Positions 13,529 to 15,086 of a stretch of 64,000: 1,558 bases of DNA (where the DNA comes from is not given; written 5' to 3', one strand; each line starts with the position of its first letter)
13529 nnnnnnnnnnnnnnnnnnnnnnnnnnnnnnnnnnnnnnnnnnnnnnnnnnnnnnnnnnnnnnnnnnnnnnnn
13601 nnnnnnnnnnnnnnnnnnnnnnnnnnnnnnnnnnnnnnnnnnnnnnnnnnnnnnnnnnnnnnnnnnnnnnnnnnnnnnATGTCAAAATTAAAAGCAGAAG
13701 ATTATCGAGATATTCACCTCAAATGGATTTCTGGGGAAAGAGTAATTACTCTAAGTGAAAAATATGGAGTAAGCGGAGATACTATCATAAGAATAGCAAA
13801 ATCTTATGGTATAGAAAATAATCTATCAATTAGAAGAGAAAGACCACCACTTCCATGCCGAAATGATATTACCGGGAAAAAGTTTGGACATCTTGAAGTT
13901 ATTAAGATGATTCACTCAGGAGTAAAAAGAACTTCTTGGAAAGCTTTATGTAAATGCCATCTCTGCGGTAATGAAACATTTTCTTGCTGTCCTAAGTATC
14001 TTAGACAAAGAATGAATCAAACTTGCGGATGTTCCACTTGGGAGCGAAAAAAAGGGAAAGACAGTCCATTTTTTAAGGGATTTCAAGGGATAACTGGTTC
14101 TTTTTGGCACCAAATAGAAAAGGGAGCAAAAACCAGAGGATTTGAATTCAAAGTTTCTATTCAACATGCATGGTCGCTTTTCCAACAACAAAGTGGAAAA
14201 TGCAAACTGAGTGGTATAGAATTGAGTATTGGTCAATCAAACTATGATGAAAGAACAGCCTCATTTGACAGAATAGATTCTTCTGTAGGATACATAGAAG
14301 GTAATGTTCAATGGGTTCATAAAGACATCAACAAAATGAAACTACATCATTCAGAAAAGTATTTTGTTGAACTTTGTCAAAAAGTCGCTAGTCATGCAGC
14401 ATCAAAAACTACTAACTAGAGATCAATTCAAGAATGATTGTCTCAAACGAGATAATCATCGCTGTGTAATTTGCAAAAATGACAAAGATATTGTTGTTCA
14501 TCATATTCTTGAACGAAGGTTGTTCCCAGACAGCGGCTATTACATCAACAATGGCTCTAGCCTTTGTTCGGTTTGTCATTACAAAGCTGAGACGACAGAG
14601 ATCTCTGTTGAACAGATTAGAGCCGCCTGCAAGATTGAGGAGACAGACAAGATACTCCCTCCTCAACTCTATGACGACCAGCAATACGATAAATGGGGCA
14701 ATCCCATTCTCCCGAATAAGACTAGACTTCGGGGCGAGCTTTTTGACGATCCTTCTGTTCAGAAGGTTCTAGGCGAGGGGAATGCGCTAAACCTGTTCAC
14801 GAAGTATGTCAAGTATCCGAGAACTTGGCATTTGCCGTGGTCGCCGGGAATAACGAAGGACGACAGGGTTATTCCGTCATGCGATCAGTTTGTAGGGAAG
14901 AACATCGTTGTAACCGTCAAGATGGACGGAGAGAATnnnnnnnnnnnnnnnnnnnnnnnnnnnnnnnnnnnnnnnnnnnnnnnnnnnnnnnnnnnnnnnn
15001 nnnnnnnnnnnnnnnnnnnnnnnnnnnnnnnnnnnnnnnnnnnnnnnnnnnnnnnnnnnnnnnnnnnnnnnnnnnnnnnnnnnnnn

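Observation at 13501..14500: HNH homing-endonuclease cassette inserted into the 5' end of the HNH/RNA-ligase gene, leaving a synonymously recoded duplicate of the gene start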

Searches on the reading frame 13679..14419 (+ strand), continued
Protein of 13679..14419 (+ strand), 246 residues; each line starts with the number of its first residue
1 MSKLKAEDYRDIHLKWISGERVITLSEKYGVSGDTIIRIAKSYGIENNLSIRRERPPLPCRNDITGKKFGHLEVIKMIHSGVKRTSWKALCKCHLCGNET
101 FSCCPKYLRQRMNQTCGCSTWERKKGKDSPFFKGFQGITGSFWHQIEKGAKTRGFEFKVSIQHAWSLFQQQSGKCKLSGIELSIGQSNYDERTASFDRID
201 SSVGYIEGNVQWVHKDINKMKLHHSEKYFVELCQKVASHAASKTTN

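Call 82: search_dna_similar(query=window:13679-14416:+, collection=phages, mode=protein, max_rows=12)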
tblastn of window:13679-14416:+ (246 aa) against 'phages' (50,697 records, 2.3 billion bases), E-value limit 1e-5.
Records with a match: 61; places in all: 64; records where one place covers at least 80% of the query: 0.
Best place of each record, by identity: <60% 61.
By first word of the organism name: uncultured 15; Streptomyces 8; Pectobacterium 7; Rhodococcus 6; Vibrio 5; Escherichia 4; Bacteroides 4; Pseudomonas 3; Bacteriophage 2; Cronobacter 2; and 5 more.
By host as written in the record: - 20; Rhodococcus erythropolis RIA 643 6; Bacteroides intestinalis DSM 108646 4; Streptomyces griseus ATCC 10137 3; Streptomyces mirabilis NRRL B-2400 2; Streptomyces viridochromogenes DSM40736 2; Escherichia coli 2; Escherichia coli KBP1711 2; and 14 more.
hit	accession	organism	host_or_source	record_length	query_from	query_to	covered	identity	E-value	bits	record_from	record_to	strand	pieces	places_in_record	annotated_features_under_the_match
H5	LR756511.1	uncultured phage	metagenomic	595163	66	239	71%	38.0%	2e-31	127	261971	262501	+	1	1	record has no annotation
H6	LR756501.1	uncultured phage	metagenomic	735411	66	243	72%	37.0%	6e-30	123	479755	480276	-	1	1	record has no annotation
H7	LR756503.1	uncultured phage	metagenomic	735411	66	243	72%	37.0%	6e-30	123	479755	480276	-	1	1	record has no annotation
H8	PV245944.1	Chryseobacterium phage MA9V-3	Chryseobacterium sp. MA9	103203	58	238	74%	35.3%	5e-22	100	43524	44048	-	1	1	hypothetical protein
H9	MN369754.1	Streptomyces phage Limpid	Streptomyces sanglieri UNT16F27A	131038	65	241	72%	36.0%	2e-26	113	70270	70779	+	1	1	101: hypothetical protein | 102: hypothetical protein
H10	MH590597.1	Streptomyces phage LukeCage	Streptomyces griseus ATCC 10137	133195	92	237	59%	37.0%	8e-21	97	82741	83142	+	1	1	130: hypothetical protein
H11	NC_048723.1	Streptomyces phage LukeCage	Streptomyces griseus ATCC 10137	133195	92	237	59%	37.0%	8e-21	97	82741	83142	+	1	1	130: endonuclease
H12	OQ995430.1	Streptomyces phage Kenrey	Streptomyces griseus ATCC 10137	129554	109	241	54%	39.9%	5e-25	108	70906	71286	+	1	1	108: HNH endonuclease | 109: hypothetical protein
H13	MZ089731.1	Pseudomonas phage PSA11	wastewater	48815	53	236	75%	27.8%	3e-6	54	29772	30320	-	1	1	hypothetical protein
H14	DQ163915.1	Pseudomonas phage PA11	-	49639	53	236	75%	27.8%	3e-6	54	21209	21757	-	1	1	record has no annotation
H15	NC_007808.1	Pseudomonas phage PA11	Pseudomonas aeruginosa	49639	53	236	75%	27.8%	3e-6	54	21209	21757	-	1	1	hypothetical protein ORF032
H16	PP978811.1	Streptomyces phage Anedea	Streptomyces mirabilis NRRL B-2400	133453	109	237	52%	39.5%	5e-21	97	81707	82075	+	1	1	128: HNH endonuclease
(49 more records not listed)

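Call 87: find_related_loci(query=A4, collection=metagenome_contigs, flank=2500)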
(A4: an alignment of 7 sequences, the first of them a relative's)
Query A4 (246 aa) in metagenome_contigs; peptide patterns used: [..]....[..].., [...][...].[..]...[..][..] (x = any residue, [..] = any of these).
600 stretches matched a pattern (row limit reached: there are more); 549 encode a relative of the query (tblastn E <= 1e-3); the best 80 are kept; 80 distinct loci.
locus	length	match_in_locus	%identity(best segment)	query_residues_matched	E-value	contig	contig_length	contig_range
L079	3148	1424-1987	42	61-242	1e-46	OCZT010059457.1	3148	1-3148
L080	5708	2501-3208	36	5-239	6e-46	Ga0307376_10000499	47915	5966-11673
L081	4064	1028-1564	44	63-239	4e-44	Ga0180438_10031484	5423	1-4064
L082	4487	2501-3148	39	31-244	5e-43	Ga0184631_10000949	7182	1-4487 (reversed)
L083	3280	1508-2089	38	46-236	4e-42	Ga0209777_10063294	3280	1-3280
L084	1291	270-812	46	61-239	7e-43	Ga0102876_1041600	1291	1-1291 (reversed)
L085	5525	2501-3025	41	63-243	2e-41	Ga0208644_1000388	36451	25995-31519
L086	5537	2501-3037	41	63-239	4e-41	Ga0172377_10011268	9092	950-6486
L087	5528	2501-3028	43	57-237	7e-41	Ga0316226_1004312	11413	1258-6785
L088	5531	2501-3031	43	63-238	2e-40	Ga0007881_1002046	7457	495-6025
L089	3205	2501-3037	45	61-237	2e-40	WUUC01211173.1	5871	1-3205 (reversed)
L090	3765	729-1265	42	62-243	1e-40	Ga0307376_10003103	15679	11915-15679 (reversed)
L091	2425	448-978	43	63-238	1e-40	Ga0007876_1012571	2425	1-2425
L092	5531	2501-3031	43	62-239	3e-40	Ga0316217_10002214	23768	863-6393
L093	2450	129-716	39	49-236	3e-40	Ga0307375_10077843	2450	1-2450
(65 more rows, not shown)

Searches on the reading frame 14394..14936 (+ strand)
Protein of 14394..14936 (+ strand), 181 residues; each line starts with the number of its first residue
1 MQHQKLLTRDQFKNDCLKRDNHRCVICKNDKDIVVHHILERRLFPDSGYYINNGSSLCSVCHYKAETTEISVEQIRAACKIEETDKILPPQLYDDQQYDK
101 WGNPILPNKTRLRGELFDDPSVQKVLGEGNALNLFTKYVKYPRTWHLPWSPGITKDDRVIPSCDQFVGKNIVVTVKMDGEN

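Call 15: find_homologous_proteins(query=window:14394-14936:+, max_evalue=0.00001)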
Query seq(181 aa) (181 aa): 340 proteins with E <= 0.00001 among 381 candidates; the best 120 are listed.
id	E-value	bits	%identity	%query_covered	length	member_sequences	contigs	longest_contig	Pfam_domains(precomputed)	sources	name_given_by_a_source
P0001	5.3e-91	321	100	77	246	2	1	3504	-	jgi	jgi:hypothetical protein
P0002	9.7e-71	255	62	97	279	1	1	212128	-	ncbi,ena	-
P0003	3.3e-69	250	62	98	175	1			-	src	-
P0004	4.0e-66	240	61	98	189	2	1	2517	-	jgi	jgi:hypothetical protein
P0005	5.6e-65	236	59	98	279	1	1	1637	PF14890.12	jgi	-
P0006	1.2e-64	235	61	99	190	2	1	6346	-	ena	-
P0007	1.4e-62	229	56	98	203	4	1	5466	PF09414.16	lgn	-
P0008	1.9e-62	228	59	98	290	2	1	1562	PF09414.16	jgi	jgi:hypothetical protein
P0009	2.1e-62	228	59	97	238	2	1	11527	PF09414.16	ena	-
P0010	2.3e-62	228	58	98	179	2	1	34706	-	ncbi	-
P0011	2.6e-62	228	59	97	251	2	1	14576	PF09414.16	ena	-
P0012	5.6e-62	227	56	99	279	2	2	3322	-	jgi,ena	-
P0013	8.5e-62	226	58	98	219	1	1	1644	-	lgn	-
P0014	8.7e-62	226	60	98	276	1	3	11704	PF14890.12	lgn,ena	-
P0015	1.6e-61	225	59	97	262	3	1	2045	PF01844.30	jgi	jgi:hypothetical protein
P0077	1.7e-53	199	53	97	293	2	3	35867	PF14890.12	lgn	-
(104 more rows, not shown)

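Call 20: find_encoding_contigs(protein=P0002, flank=8000, max_places=4)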
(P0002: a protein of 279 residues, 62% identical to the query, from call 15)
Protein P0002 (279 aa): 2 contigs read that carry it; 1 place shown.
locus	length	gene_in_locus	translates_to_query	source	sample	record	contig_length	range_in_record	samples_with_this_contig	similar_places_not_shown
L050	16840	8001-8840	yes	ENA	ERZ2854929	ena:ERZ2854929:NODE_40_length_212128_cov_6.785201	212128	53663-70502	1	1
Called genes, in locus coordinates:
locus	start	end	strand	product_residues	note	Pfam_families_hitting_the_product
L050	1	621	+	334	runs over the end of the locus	PF13793:Pribosyltran_N, PF00156:Pribosyltran, PF14572:Pribosyl_synth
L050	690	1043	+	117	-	-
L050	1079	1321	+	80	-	-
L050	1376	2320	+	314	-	-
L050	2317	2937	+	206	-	-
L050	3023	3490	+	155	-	-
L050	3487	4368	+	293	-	-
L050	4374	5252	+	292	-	-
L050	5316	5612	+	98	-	-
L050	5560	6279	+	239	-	-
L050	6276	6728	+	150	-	-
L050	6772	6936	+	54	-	-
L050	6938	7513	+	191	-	PF11539:DUF3228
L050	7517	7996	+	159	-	-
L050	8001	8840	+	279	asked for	-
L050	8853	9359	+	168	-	-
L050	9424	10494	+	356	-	PF24308:DUF7487 (weak)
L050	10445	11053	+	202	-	PF14890:Intein_splicing, PF09414:RNA_ligase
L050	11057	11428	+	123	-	-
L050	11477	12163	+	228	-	-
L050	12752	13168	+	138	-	-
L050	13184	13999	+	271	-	PF00889:EF_TS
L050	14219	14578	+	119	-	PF01588:tRNA_bind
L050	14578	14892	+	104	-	-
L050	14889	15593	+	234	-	PF13578:Methyltransf_24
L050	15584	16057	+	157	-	-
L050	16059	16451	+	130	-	-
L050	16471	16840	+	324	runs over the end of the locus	-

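Call 21: find_encoding_contigs(protein=P0005, flank=5000, max_places=4)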
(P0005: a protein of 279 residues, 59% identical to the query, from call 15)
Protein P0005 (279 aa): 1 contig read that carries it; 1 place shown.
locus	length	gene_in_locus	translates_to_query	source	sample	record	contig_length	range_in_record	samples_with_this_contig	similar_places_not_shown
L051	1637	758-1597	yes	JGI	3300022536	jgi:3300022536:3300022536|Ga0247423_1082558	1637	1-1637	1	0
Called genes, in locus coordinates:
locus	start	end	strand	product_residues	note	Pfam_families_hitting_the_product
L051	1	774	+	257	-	?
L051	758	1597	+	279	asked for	PF14890:Intein_splicing (weak)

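Call 22: find_encoding_contigs(protein=P0077, flank=6000, max_places=4)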
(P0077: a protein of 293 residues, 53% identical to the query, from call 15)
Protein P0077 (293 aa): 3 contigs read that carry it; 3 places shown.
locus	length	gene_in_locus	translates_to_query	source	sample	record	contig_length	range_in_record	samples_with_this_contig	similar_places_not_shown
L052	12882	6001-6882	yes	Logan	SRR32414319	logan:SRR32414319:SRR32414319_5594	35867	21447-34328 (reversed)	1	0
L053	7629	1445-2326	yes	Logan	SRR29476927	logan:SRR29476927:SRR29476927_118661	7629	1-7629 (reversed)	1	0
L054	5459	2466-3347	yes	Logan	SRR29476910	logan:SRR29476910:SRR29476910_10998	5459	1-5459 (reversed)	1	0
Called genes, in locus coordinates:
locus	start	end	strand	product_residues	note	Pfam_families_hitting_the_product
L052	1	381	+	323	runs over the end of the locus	-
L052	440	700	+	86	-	PF14216:DUF4326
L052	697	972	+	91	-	-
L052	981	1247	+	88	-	-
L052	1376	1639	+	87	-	-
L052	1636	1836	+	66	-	-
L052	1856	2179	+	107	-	PF00085:Thioredoxin, PF13098:Thioredoxin_2, PF13905:Thioredoxin_8 (faint)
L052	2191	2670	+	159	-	-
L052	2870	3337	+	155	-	-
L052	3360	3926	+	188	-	PF13688:Reprolysin_5 (weak)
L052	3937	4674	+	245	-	-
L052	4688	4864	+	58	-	-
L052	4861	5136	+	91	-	-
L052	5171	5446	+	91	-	-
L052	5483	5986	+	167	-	-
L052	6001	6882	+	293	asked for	PF14890:Intein_splicing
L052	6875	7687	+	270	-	PF24308:DUF7487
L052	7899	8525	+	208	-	PF14890:Intein_splicing (weak), PF09414:RNA_ligase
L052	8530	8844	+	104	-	-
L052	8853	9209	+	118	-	-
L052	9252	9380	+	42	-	-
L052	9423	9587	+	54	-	-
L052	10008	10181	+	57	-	-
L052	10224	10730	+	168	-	-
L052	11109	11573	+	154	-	-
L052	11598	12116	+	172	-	-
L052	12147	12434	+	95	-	-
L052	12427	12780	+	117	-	-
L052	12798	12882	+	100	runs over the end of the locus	-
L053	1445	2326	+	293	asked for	PF14890:Intein_splicing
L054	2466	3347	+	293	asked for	PF14890:Intein_splicing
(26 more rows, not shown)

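Call 26: find_encoding_contigs(protein=P0001, flank=5000, max_places=6)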
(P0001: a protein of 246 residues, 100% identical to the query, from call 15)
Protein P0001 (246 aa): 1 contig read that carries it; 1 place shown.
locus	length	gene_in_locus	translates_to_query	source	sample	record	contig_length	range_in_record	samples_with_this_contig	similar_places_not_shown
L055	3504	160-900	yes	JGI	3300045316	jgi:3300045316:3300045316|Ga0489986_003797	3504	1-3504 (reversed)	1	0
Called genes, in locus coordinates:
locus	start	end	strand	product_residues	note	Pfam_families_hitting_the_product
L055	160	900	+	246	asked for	-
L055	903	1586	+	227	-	-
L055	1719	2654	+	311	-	PF24308:DUF7487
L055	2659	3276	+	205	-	PF14890:Intein_splicing (weak), PF09414:RNA_ligase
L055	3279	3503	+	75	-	?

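Call 33: search_protein_families(library=phrogs, proteins=[L051:1-771:+], max_evalue=0.001)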
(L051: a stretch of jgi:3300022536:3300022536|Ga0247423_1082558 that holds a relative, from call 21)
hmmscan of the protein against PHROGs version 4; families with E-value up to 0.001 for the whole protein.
L051:1-771:+ (257 aa): 2 families
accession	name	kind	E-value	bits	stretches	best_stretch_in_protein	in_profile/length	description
phrog_314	-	DNA, RNA and nucleotide metabolism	8.9e-09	35.8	1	1-235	219-462/574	homing endonuclease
phrog_15209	-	DNA, RNA and nucleotide metabolism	4e-06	26.6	1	8-51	17-60/497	endonuclease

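Call 34: search_protein_families(library=pfam, proteins=[L051:1-771:+], max_evalue=10)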
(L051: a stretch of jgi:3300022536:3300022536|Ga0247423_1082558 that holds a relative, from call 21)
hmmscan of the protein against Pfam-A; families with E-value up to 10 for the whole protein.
L051:1-771:+ (257 aa): 7 families
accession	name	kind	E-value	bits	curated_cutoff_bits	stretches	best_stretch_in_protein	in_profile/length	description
PF15155.11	MRFAP1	-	0.051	14.6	27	1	111-151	35-75/119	MORF4 family-associated protein1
PF17898.6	GerD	-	0.087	13.2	29.5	1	72-154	34-112/114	Spore germination GerD central core domain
PF01496.24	V_ATPase_I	-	0.18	10.2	30.7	1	65-231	42-195/815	V-type ATPase 116kDa subunit family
PF20723.3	Pellino_RING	-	0.21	12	22.6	0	172-203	14-46/144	Pellino, RING domain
PF05859.17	Mis12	-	0.73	10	25.7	1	70-178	111-225/231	Mis12 protein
PF22346.2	CARDS_D3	-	1.7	9.1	27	1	168-254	38-120/142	ADP-ribosylating toxin CARDS, C-terminal beta-trefoil domain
PF07431.17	DUF1512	-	2.8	8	25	1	74-168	29-121/177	Protein of unknown function (DUF1512) N-terminal domain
